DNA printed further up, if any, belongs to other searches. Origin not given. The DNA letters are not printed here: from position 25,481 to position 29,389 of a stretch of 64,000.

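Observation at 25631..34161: Bacterial-type AddB/AddA helicase-nuclease system in an archaeal core-gene neighbourhood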

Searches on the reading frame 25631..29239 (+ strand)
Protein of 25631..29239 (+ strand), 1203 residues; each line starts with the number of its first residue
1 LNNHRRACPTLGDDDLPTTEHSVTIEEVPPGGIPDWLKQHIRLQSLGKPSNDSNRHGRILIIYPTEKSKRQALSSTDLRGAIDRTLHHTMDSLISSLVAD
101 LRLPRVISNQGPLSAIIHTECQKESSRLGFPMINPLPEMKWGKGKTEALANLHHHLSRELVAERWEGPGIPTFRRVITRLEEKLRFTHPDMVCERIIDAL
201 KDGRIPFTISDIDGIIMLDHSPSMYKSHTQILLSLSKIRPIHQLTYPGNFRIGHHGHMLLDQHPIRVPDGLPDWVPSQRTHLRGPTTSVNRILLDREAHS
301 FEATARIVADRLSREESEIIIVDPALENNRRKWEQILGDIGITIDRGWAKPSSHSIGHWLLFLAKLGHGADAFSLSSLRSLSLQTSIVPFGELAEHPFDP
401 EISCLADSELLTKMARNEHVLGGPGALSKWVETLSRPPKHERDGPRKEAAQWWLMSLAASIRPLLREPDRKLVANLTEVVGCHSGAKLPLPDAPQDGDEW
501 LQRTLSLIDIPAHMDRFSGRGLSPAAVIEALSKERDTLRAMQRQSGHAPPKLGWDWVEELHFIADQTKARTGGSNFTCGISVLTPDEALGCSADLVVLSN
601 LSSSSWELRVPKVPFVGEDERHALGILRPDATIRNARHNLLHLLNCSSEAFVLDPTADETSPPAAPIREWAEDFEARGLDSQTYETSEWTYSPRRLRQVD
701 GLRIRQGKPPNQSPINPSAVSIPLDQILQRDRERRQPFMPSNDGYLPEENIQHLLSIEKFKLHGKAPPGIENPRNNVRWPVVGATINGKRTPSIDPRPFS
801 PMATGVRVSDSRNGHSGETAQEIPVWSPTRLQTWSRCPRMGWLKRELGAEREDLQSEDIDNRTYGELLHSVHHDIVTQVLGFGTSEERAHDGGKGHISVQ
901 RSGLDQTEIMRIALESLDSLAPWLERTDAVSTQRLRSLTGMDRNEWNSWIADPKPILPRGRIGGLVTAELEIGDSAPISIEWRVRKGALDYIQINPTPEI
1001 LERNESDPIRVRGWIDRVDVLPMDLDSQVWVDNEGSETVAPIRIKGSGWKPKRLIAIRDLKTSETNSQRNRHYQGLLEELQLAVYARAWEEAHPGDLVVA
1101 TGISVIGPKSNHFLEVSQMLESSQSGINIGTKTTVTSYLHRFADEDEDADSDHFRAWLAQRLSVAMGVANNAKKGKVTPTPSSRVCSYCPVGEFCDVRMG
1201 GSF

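Call 7: search_protein_families(library=pfam, proteins=[window:25631-29239:+], max_evalue=0.1)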
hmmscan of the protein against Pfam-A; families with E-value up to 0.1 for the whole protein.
window:25631-29239:+ (1203 aa): 1 family
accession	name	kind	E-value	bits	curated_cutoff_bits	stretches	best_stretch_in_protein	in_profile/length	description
PF12705.13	PDDEXK_1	-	1.6e-16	61.4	22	2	1054-1196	137-247/247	PD-(D/E)XK nuclease superfamily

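Call 8: search_protein_families(library=ncbifam, proteins=[window:25631-29239:+], max_evalue=0.1)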
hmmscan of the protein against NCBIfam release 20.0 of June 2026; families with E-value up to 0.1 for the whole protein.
window:25631-29239:+ (1203 aa): 2 families
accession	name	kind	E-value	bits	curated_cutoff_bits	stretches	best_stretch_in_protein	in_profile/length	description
TIGR00372.1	cas4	equivalog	0.0053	16.6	65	0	1169-1196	150-179/180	CRISPR-associated protein Cas4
TIGR03623.1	TIGR03623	subfamily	0.016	13.4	299.6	0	1059-1195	756-874/876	probable DNA repair protein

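Call 13: search_solved_structures(query=window:25631-29239:+, max_evalue=1, show_alignments=2)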
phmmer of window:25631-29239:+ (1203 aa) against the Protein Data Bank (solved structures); distinct sequences matched with E-value up to 1: 1.
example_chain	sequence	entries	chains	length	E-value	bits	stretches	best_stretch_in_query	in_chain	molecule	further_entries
7rwk_A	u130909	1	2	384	0.15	12.7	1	510-589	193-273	SAVED domain-containing protein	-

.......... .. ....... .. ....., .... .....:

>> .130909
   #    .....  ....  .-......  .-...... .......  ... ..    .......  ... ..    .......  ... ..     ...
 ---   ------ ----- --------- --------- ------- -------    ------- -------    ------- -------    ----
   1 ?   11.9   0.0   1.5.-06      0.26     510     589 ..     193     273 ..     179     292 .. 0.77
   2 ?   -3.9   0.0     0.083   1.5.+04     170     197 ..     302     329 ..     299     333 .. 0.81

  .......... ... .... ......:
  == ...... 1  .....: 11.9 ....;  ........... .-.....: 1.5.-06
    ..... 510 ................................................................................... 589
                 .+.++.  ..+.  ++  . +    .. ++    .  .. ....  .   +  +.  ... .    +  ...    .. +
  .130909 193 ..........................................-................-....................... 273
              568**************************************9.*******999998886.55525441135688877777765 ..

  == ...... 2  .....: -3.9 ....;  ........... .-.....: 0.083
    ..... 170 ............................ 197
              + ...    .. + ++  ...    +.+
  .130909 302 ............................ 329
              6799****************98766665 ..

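Call 15: find_homologous_proteins(query=window:25631-29239:+, max_evalue=0.001)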
Query window:25631-29239:+ (1203 aa): 133 proteins with E <= 0.001 among 8000 candidates; the best 120 are listed.
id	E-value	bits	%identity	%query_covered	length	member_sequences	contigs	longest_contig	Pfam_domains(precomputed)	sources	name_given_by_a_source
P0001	0.0e+0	2723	100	98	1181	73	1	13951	PF12705.14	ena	-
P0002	0.0e+0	2346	85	98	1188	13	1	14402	PF12705.14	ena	-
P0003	0.0e+0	2157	79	99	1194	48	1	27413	PF12705.14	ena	-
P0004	0.0e+0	2153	79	99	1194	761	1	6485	PF12705.14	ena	-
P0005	0.0e+0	2138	78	99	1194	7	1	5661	PF12705.14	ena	-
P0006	0.0e+0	2128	78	99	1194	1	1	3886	PF12705.14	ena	-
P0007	0.0e+0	2097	76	100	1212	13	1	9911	PF12705.14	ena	-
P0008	0.0e+0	2092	76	99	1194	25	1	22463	PF12705.14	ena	-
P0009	0.0e+0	2086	75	99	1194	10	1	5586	PF12705.14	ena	-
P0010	0.0e+0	2065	76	98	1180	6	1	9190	PF12705.14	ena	-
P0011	0.0e+0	1887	70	97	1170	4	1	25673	PF12705.14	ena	-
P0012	0.0e+0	1844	66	100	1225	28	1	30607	PF12705.14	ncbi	-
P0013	0.0e+0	1803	66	98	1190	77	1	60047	PF12705.14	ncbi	-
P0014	0.0e+0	1795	65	99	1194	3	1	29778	PF12705.14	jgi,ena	-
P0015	0.0e+0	1794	65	99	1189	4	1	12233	PF12705.14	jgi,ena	-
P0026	0.0e+0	1667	60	100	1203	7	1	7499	PF12705.14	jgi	-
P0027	0.0e+0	1650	60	100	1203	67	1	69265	PF12705.14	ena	-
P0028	0.0e+0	1640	60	99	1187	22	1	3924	PF12705.14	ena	-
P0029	0.0e+0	1557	58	98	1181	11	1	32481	PF12705.14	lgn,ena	-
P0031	0.0e+0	1447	54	99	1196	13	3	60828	PF12705.14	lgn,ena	-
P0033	0.0e+0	1438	55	99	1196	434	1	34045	PF12705.14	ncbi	-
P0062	0.0e+0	1369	52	99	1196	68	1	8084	PF12705.14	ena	-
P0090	0.0e+0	1233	48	99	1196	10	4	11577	PF12705.14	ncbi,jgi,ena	-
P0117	0.0e+0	1077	43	98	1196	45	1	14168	PF12705.14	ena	-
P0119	0.0e+0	1062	43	99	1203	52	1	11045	PF12705.14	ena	-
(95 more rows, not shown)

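Call 18: search_solved_structures(query=A1, max_evalue=10, show_alignments=3)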
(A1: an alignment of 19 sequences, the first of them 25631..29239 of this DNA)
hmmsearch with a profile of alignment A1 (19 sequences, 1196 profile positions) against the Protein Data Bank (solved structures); distinct sequences matched with E-value up to 10: 4.
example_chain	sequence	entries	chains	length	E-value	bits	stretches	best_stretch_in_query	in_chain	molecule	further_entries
9vyc_A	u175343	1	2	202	0.19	12.5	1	160-193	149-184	PaiB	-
2ol5_A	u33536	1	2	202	0.19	12.5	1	160-193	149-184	PAI 2 protein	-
2vr3_A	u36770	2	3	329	2.4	8.8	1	999-1035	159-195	CLUMPING FACTOR A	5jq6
1n67_A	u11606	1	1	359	2.7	8.6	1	999-1035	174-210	Clumping Factor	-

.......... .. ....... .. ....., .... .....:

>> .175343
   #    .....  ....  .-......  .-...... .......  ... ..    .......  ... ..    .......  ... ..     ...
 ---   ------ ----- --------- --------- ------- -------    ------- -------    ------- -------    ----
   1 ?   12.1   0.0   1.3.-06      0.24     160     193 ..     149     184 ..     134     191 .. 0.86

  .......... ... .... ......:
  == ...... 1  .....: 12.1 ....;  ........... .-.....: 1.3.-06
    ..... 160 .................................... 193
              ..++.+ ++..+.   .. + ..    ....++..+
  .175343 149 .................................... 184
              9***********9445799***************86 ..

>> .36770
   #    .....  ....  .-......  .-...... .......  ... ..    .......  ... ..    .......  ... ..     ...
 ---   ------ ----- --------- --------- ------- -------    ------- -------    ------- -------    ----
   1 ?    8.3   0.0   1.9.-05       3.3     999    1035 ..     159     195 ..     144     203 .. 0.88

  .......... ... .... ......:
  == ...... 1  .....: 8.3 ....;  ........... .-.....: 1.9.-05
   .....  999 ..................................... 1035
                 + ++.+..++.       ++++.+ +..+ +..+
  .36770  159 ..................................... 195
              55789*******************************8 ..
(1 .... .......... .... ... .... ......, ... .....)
